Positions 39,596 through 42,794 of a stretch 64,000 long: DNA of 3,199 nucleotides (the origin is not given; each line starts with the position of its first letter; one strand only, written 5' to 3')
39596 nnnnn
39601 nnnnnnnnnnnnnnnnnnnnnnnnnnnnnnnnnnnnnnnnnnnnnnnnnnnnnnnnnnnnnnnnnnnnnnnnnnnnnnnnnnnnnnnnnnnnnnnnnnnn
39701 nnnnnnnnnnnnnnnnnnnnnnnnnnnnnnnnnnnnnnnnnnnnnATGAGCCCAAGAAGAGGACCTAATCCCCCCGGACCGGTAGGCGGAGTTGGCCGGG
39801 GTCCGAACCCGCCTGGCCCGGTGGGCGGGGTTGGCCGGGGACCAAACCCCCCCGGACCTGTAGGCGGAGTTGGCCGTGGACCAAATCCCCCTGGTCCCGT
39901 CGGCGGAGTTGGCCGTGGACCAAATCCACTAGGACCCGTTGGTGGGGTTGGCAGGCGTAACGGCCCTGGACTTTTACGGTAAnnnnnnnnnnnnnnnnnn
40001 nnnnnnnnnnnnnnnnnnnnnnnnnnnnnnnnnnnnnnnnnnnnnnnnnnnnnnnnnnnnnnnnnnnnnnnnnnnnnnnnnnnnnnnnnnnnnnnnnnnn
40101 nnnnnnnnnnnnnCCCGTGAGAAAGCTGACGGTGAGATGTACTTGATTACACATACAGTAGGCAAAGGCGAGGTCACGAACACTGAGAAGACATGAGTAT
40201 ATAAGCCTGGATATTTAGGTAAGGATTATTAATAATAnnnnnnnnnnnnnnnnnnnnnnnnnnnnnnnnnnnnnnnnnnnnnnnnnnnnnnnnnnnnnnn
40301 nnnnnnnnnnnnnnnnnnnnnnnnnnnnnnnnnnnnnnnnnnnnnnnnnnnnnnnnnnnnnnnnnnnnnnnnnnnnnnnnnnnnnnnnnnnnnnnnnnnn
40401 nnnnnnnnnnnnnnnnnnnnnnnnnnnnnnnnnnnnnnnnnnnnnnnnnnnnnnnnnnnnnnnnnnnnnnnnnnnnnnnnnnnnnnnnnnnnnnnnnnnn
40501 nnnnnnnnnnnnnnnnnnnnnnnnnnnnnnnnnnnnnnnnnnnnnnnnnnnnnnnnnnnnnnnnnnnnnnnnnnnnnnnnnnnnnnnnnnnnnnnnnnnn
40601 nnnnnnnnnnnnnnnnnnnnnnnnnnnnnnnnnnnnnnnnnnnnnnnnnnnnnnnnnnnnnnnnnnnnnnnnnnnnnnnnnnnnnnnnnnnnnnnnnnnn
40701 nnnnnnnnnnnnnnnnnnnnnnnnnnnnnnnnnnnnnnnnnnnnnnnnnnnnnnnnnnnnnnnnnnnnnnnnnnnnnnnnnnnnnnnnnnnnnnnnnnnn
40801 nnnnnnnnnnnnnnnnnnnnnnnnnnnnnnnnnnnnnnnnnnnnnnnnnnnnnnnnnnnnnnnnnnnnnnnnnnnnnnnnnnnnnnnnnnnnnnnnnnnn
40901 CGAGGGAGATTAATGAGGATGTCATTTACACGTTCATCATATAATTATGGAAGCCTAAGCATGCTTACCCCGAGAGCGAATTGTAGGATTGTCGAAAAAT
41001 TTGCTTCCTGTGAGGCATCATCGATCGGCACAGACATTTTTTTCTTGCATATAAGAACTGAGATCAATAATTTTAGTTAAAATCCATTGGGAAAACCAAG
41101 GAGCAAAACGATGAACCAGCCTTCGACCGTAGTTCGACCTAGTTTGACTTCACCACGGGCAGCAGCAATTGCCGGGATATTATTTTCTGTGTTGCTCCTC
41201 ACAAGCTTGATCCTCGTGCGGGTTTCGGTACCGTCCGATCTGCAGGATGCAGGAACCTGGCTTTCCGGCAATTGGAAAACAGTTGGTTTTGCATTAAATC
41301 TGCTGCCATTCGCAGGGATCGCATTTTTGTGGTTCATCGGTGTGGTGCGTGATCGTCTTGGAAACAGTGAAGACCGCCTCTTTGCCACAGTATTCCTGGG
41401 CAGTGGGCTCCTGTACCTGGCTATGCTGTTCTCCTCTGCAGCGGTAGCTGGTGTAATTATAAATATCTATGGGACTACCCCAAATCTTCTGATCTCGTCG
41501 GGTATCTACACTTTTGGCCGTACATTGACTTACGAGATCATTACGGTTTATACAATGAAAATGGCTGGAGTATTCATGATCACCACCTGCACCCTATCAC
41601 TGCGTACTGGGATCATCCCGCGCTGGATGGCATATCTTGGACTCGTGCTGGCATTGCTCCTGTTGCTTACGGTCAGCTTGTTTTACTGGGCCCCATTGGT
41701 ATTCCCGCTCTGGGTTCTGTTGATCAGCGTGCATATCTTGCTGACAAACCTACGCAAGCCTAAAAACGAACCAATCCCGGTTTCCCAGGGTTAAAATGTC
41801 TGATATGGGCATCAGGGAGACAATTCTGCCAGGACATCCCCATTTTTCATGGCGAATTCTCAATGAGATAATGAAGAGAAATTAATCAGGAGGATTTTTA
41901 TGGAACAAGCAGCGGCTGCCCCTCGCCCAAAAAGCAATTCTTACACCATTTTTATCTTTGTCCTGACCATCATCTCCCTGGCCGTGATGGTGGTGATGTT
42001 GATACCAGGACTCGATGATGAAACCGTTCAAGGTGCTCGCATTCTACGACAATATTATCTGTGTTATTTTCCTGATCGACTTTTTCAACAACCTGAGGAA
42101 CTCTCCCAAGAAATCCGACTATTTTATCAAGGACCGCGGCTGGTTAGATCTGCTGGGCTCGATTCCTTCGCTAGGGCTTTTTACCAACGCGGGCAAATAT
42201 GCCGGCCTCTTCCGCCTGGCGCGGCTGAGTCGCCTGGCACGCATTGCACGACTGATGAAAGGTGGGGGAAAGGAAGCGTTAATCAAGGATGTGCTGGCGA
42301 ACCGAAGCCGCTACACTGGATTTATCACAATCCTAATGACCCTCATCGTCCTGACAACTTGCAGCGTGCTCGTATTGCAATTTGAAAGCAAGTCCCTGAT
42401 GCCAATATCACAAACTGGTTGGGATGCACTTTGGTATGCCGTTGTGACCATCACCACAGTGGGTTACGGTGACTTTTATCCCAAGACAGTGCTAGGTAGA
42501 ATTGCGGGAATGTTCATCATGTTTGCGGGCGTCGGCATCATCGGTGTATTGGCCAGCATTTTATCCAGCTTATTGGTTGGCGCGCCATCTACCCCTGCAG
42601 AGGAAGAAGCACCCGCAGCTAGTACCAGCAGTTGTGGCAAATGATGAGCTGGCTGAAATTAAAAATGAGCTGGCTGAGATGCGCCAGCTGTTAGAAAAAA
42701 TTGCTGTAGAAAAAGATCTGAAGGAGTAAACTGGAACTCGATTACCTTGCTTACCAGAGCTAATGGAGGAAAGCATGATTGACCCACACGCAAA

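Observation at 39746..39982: Small ORF built from five 39-nt repeats whose peptide (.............) is conserved while the DNA diverges only at third codon positions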

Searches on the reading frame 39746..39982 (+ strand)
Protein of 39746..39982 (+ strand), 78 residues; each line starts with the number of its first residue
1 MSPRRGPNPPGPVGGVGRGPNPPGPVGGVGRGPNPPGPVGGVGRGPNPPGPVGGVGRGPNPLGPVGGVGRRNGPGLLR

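Call 9: search_protein_families(library=pfam, proteins=[window:39746-39982:+], max_evalue=0.01)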
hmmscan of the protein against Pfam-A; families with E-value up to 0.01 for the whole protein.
window:39746-39982:+ (78 aa): 0 families

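Call 10: find_homologous_proteins(query=window:39746-39982:+, max_evalue=0.01)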
Query window:39746-39982:+ (78 aa): 27 proteins with E <= 0.01 among 8000 candidates.
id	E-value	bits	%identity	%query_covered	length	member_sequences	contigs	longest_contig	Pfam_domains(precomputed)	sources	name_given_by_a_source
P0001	1.7e-18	84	-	-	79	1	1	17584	-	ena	-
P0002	1.5e-17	81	-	-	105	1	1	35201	-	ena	-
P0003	4.9e-14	70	-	-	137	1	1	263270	-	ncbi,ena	-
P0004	1.6e-13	69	-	-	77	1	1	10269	-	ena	-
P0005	2.3e-11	62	-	-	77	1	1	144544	-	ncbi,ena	-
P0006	6.9e-11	60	-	-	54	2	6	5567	-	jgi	jgi:hypothetical protein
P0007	1.2e-10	59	-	-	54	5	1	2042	-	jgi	jgi:hypothetical protein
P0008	1.2e-10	59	-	-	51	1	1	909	-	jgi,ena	jgi:hypothetical protein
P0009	1.6e-10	59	-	-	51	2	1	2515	-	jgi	jgi:hypothetical protein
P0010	4.4e-10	57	-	-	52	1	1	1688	-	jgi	jgi:hypothetical protein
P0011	5.2e-10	57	-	-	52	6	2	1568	-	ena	-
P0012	5.5e-10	57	-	-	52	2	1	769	-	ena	-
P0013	7.3e-10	57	-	-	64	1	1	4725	-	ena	-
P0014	2.1e-9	55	-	-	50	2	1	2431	-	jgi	jgi:hypothetical protein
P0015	2.3e-9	55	86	37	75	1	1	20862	-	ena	-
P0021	5.2e-5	41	-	-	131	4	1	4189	-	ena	-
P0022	1.1e-4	40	48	26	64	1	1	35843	-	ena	-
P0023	3.1e-4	39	-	-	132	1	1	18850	-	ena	-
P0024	1.2e-3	37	-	-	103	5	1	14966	-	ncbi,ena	-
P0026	4.7e-3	35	-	-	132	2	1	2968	-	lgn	-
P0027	8.5e-3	34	85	17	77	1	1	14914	-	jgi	jgi:hypothetical protein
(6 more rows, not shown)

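Call 13: find_encoding_contigs(protein=P0003, flank=6000, max_places=3)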
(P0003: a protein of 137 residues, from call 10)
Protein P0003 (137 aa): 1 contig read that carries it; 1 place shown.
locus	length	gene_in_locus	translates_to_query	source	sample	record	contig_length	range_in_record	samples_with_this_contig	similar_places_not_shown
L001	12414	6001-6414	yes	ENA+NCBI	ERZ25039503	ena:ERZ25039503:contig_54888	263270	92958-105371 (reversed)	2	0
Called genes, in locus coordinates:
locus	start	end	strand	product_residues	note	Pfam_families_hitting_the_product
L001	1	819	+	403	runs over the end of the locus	PF25873:WHD_MalT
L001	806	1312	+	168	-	PF07719:TPR_2 (faint), PF17874:TPR_MalT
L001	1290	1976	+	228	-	PF17874:TPR_MalT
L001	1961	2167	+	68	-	PF00196:GerE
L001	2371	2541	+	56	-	-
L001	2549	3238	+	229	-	PF00072:Response_reg, PF08279:HTH_11 (faint), PF00196:GerE, PF04545:Sigma70_r4 (faint), PF08281:Sigma70_r4_2 (weak)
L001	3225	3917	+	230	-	PF00072:Response_reg, PF00196:GerE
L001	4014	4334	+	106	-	-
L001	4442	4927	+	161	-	PF19850:DUF6325 (weak)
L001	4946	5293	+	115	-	-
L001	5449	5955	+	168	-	PF19850:DUF6325 (weak)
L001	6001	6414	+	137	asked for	-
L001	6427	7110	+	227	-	-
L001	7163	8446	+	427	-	PF00654:Voltage_CLC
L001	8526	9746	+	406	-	PF08239:SH3_3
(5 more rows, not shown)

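Call 14: find_encoding_contigs(protein=P0005, flank=6000, max_places=3)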
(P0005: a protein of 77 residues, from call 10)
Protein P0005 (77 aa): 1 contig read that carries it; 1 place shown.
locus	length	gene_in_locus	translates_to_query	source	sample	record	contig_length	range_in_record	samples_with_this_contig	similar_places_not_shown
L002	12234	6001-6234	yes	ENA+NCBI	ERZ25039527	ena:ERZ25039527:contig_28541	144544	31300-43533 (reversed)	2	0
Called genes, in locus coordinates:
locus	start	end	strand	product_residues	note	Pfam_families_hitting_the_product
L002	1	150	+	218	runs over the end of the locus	PF00916:Sulfate_transp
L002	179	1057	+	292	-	PF00916:Sulfate_transp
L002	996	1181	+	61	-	-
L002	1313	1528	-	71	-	-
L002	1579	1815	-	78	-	-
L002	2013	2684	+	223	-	PF00916:Sulfate_transp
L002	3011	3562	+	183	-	PF00884:Sulfatase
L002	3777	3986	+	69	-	-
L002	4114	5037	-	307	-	-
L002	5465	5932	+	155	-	PF19850:DUF6325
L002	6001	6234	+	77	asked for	-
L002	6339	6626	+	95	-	-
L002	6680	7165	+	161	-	PF00520:Ion_trans, PF07885:Ion_trans_2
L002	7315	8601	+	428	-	PF00654:Voltage_CLC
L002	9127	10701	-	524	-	PF12801:Fer4_5, PF25160:LdpA_Fe-S-bd (faint), PF13484:Fer4_16 (faint), PF12801:Fer4_5 (weak), PF12838:Fer4_7 (weak), PF13187:Fer4_9 (weak), PF13237:Fer4_10 (weak), PF00037:Fer4 (weak), +4 more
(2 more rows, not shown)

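Call 15: find_encoding_contigs(protein=P0001, flank=5000, max_places=2)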
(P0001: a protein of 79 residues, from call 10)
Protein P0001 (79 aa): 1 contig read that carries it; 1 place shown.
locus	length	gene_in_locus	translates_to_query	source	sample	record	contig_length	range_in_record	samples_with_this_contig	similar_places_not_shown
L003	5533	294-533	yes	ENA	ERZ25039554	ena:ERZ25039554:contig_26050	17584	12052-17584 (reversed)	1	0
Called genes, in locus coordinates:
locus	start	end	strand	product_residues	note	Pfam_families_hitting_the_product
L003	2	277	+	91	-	?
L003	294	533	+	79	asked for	-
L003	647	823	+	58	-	-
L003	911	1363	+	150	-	-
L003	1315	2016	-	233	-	-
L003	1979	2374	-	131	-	-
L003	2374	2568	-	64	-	-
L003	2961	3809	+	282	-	PF00916:Sulfate_transp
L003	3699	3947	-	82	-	PF00196:GerE, PF04545:Sigma70_r4 (weak), PF08281:Sigma70_r4_2 (weak), PF13384:HTH_23 (faint), PF08279:HTH_11 (faint)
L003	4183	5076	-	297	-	PF17874:TPR_MalT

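Call 16: find_encoding_contigs(protein=P0002, flank=5000, max_places=2)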
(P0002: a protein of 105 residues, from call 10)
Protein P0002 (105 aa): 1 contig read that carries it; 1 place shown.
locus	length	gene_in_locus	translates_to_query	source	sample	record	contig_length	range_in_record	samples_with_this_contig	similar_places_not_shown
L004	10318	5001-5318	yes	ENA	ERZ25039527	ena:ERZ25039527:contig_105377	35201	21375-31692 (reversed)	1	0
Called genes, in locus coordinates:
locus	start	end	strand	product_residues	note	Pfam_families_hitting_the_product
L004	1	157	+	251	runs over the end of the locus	PF00916:Sulfate_transp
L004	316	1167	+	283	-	PF00916:Sulfate_transp, PF01740:STAS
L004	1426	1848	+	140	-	-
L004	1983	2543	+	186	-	PF00884:Sulfatase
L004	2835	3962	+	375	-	PF00884:Sulfatase, PF16347:SGSH_C (faint)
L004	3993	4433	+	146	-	-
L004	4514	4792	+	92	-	-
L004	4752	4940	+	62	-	-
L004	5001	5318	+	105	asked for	-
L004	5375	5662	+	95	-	-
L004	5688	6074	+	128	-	PF07690:MFS_1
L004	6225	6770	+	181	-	PF07690:MFS_1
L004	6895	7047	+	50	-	-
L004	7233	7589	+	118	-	-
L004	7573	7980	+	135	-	PF00520:Ion_trans, PF07885:Ion_trans_2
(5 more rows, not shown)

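Call 17: find_encoding_contigs(protein=P0006, flank=5000, max_places=6)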
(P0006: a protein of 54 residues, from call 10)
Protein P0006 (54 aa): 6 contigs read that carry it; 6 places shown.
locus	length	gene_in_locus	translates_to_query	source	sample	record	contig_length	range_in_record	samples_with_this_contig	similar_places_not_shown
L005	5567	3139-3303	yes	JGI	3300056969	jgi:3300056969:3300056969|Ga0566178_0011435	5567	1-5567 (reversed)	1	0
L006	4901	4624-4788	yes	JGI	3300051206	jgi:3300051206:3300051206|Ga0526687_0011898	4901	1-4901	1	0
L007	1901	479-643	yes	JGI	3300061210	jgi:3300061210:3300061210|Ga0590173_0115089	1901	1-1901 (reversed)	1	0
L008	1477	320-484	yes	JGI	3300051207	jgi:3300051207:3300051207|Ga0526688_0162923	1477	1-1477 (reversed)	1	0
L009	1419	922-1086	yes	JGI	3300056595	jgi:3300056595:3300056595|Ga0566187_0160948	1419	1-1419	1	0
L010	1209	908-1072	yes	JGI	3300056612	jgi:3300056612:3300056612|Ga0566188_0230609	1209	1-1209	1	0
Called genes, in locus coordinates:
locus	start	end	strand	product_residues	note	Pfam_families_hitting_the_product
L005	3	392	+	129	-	?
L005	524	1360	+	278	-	PF12797:Fer4_2 (faint), PF00037:Fer4 (weak), PF12837:Fer4_6 (weak), PF12838:Fer4_7, PF13187:Fer4_9, PF13237:Fer4_10, PF14697:Fer4_21 (weak), PF00881:Nitroreductase, +3 more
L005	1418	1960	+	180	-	PF00581:Rhodanese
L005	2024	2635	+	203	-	PF00581:Rhodanese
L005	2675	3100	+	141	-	PF19850:DUF6325 (weak)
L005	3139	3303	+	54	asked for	-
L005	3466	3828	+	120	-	PF00520:Ion_trans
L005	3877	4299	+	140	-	PF00520:Ion_trans, PF07885:Ion_trans_2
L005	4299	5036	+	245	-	-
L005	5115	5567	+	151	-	?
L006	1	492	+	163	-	?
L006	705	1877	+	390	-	PF09084:NMT1 (faint)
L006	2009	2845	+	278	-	PF12797:Fer4_2 (faint), PF00037:Fer4 (weak), PF12837:Fer4_6 (weak), PF12838:Fer4_7, PF13187:Fer4_9, PF13237:Fer4_10, PF14697:Fer4_21 (weak), PF00881:Nitroreductase, +3 more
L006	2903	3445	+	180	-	PF00581:Rhodanese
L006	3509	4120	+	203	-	PF00581:Rhodanese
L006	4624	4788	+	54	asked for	-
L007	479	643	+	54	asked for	-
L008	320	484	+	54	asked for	-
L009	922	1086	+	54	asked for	-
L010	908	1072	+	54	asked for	-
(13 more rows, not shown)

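Call 18: find_encoding_contigs(protein=P0022, flank=5000, max_places=2)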
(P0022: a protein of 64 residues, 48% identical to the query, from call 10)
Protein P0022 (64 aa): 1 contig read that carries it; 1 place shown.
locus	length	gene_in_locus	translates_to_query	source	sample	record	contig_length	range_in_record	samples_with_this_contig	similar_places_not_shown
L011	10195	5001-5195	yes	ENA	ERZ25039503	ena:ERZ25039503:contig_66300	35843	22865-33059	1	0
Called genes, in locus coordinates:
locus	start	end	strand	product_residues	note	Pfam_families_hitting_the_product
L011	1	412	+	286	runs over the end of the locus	PF00916:Sulfate_transp, PF01740:STAS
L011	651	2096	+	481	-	PF00497:SBP_bac_3, PF16158:N_BRCA1_IG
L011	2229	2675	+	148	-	PF00884:Sulfatase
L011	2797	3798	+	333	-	PF00884:Sulfatase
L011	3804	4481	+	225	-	-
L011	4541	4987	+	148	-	-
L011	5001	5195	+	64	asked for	-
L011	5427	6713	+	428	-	PF00654:Voltage_CLC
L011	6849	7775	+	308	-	PF00916:Sulfate_transp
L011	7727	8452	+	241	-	PF00916:Sulfate_transp, PF01740:STAS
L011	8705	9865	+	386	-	PF10011:DUF2254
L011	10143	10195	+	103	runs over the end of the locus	PF03631:Virul_fac_BrkB (weak)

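Call 30: search_protein_families(library=ncbifam, proteins=[window:39746-39982:+], max_evalue=0.01)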
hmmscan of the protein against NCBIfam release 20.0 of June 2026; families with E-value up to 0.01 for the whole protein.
window:39746-39982:+ (78 aa): 0 families

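Call 41: search_solved_structures(query=window:39746-39979:+, max_evalue=10)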
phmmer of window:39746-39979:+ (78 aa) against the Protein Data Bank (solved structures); distinct sequences matched with E-value up to 10: 0.
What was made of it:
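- Closest known: Elastin-like or resilin-like Pro/Gly-rich disordered repeat polypeptides. Different: No homology was detected (calls 9, 41).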

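Call 45: predict_structure(alignment_id=A1)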
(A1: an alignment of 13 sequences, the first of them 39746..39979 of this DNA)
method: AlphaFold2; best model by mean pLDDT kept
length: 78 residues; sequences in the alignment: 13
mean_pLDDT: 53.6   pTM: 0.11
mean pLDDT of the five models: 53.6, 48.5, 45.3, 45.2, 43.5
residues with pLDDT >= 90: 0; 70-90: 0; 50-70: 53; < 50: 25
segments of 3 or more residues with pLDDT < 50: 10-13, 56-58, 63-67
pLDDT, mean of each block of 10 residues (from residue 1): 52 50 56 57 56 49 50 60
secondary structure: DSSP gave nothing for this model
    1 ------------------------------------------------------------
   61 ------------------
elements in order:
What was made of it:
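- Tried and rejected: AF2 on the small protein gave only a low-confidence, unstructured model (call 45).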

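Call 54: search_protein_families(library=pfam, proteins=[P0021, P0023, P0024, P0026, P0027, P0006], max_evalue=0.1)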
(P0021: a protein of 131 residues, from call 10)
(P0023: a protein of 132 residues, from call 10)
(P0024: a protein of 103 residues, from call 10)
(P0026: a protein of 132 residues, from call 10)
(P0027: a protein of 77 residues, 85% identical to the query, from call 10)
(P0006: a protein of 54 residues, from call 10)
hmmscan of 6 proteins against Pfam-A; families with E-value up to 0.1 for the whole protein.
P0021 (131 aa): 0 families

P0023 (132 aa): 0 families

P0024 (103 aa): 0 families

P0026 (132 aa): 0 families

P0027 (77 aa): 0 families

P0006 (54 aa): 0 families

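Call 55: list_cluster_members(proteins=[window:39746-39979:+, P0006, P0011, P0024])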
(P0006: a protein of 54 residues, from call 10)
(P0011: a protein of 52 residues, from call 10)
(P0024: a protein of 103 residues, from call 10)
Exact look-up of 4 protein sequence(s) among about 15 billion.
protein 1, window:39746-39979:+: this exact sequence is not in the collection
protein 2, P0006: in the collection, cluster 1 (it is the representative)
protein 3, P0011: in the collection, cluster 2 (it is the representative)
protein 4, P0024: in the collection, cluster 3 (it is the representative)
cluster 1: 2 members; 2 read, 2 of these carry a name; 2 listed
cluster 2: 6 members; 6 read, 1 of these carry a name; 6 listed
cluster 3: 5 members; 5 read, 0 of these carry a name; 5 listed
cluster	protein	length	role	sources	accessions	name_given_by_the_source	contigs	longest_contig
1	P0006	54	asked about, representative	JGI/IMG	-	hypothetical protein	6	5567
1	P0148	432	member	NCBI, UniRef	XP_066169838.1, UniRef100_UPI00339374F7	regulator of nonsense transcripts 3A isoform X2 [Sylvia atricapilla] | regulator of nonsense transcripts 3A isoform X2 n=1 Tax=Sylvia atricapilla TaxID=48155 ...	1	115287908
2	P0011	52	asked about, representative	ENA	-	-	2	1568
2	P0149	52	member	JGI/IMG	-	hypothetical protein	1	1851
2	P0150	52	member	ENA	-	-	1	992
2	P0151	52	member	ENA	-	-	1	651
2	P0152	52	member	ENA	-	-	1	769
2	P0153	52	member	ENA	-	-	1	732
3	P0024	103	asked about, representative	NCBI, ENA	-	-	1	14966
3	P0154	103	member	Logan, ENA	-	-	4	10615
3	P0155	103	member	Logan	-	-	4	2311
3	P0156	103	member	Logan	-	-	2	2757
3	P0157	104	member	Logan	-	-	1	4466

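Call 62: search_protein_representatives(alignment_id=A1)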
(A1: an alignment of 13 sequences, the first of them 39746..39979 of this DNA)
Query: 13 sequences, 53 profile positions. Proteins with E-value up to 0.001 (for the whole library): 38; up to 1e-10: 12; up to 1e-30: 0. The best 38 are listed.
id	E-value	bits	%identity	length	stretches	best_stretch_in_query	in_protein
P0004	3.6e-25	103.7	-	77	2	5-53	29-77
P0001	1.7e-20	88.8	-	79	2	5-53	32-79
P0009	6.2e-19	83.8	-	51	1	1-53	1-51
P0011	3.2e-18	81.5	-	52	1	1-53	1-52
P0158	1.9e-14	69.4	-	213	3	7-32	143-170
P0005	8.9e-13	64.1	-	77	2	17-53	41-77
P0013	1.1e-12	63.8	-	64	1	1-45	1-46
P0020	1.9e-12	63.0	-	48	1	1-38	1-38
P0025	1.2e-11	60.4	-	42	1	13-53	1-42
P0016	1.3e-11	60.3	-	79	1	1-53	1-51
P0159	1.8e-11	59.9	-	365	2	7-48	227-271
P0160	1.0e-10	57.5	-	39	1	18-53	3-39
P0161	1.1e-10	57.3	-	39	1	20-53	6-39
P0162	1.5e-09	53.7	-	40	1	19-53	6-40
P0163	2.9e-09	52.8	-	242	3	5-40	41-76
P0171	2.1e-05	40.5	-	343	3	13-47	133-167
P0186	8.8e-04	35.3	-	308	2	6-46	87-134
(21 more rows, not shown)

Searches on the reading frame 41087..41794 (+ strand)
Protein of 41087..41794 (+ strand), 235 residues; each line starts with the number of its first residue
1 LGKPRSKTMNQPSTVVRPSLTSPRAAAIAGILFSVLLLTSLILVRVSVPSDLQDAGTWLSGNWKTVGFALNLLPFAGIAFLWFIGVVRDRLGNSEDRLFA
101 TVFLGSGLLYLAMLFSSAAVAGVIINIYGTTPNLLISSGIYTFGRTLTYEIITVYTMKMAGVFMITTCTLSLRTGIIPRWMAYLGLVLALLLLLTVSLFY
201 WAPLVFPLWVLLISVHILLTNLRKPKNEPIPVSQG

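Call 9: search_protein_families(library=pfam, proteins=[window:41087-41794:+], max_evalue=0.01)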
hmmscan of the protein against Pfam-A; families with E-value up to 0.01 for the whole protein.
window:41087-41794:+ (235 aa): 0 families

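Call 30: search_protein_families(library=ncbifam, proteins=[window:41087-41794:+], max_evalue=0.01)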
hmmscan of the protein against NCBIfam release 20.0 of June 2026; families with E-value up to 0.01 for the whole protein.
window:41087-41794:+ (235 aa): 1 family
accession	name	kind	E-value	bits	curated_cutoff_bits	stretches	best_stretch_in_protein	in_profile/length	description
NF010299.0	PRK13739.1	equivalog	0.0085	15.5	177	0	134-169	45-80/197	conjugal transfer pilus-stabilizing protein TraP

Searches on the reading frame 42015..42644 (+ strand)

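Call 30: search_protein_families(library=ncbifam, proteins=[window:42015-42644:+], max_evalue=0.01)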
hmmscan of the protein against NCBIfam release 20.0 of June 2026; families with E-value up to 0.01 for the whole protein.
window:42015-42644:+ (209 aa): 2 families
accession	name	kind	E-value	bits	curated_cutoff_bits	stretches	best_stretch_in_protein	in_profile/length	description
NF040645.1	K_channel_Meth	equivalog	7.4e-09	35.7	300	1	11-171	43-194/203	hyperpolarization-activated voltage-gated potassium channel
NF007828.0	PRK10537.1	equivalog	2.5e-06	26.7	425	1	107-186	151-227/403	voltage-gated potassium channel protein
